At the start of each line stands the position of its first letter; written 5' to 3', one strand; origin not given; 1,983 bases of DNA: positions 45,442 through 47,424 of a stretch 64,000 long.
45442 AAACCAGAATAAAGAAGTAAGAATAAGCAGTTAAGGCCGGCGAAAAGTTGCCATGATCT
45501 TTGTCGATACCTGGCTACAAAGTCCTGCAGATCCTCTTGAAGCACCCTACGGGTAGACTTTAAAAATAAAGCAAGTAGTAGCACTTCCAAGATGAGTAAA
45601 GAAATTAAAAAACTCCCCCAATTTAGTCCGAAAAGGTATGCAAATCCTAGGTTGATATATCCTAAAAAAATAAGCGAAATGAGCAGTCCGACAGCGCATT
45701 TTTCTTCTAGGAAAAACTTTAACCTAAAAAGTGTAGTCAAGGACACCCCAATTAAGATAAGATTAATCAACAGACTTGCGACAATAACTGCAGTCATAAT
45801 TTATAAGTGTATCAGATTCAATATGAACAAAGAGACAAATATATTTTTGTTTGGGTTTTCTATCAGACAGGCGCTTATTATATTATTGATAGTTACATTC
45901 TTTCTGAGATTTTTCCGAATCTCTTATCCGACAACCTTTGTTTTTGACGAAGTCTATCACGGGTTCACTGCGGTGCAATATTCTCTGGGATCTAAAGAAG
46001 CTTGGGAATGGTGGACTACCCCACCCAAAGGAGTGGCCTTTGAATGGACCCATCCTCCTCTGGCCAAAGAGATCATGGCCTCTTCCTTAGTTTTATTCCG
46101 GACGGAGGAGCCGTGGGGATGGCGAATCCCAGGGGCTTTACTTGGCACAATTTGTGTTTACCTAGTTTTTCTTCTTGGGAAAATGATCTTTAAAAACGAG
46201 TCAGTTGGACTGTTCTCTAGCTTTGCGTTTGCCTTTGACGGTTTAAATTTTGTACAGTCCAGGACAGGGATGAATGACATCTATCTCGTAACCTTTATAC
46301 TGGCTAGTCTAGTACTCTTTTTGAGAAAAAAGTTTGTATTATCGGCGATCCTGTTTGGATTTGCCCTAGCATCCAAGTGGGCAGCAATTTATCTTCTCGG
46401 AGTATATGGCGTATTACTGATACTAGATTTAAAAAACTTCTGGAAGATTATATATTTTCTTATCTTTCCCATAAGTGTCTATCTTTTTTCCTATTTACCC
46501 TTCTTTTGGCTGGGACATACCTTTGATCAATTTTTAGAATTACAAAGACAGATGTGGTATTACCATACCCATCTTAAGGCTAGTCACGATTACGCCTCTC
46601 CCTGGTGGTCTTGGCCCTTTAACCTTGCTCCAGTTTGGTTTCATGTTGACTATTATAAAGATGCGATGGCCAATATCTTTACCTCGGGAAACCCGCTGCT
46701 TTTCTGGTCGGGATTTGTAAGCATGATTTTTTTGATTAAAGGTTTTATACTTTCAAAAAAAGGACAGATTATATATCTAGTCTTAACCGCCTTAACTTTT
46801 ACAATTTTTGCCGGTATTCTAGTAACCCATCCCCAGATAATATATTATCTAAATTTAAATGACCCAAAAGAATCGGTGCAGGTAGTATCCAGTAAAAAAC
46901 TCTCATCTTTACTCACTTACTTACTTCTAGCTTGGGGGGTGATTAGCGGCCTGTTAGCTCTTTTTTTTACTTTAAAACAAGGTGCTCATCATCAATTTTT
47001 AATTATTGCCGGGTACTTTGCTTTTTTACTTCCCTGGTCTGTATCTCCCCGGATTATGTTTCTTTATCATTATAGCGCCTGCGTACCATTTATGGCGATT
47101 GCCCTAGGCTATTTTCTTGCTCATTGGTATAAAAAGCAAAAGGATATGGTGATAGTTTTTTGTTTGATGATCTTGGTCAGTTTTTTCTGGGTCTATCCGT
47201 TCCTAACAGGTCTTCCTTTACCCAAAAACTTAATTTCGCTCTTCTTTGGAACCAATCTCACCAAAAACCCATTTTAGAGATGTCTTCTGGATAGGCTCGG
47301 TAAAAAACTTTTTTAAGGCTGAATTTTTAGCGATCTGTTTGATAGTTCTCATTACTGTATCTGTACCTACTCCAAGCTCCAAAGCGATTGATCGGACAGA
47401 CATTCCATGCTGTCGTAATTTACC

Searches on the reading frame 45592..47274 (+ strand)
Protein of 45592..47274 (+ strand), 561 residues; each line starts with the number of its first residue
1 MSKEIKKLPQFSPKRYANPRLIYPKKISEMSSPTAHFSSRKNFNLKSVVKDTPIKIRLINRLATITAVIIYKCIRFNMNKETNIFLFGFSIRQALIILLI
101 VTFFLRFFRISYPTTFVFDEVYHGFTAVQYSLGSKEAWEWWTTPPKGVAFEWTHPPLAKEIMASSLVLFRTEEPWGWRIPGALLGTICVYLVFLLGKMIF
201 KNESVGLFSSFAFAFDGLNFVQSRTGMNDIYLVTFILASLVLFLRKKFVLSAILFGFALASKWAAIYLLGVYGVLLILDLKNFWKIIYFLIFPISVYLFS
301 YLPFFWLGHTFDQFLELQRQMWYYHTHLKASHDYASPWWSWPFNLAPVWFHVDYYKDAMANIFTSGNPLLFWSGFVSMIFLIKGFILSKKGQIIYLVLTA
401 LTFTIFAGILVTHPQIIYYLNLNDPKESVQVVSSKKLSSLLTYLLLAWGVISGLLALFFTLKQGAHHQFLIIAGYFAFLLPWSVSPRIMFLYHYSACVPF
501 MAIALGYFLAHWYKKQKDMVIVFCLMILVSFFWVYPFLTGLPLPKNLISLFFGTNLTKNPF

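Call 31: search_protein_families(library=pfam, proteins=[window:45592-47274:+], max_evalue=0.001)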
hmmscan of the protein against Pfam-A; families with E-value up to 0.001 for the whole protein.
window:45592-47274:+ (561 aa): 2 families
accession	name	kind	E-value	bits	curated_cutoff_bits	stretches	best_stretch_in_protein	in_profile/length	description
PF16192.10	PMT_4TMC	-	2.6e-16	60.2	32.4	2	311-382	2-71/202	C-terminal four TMM region of protein-O-mannosyltransferase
PF02366.24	PMT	-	1.6e-13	51.3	22.7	1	97-285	2-205/245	Dolichyl-phosphate-mannose-protein mannosyltransferase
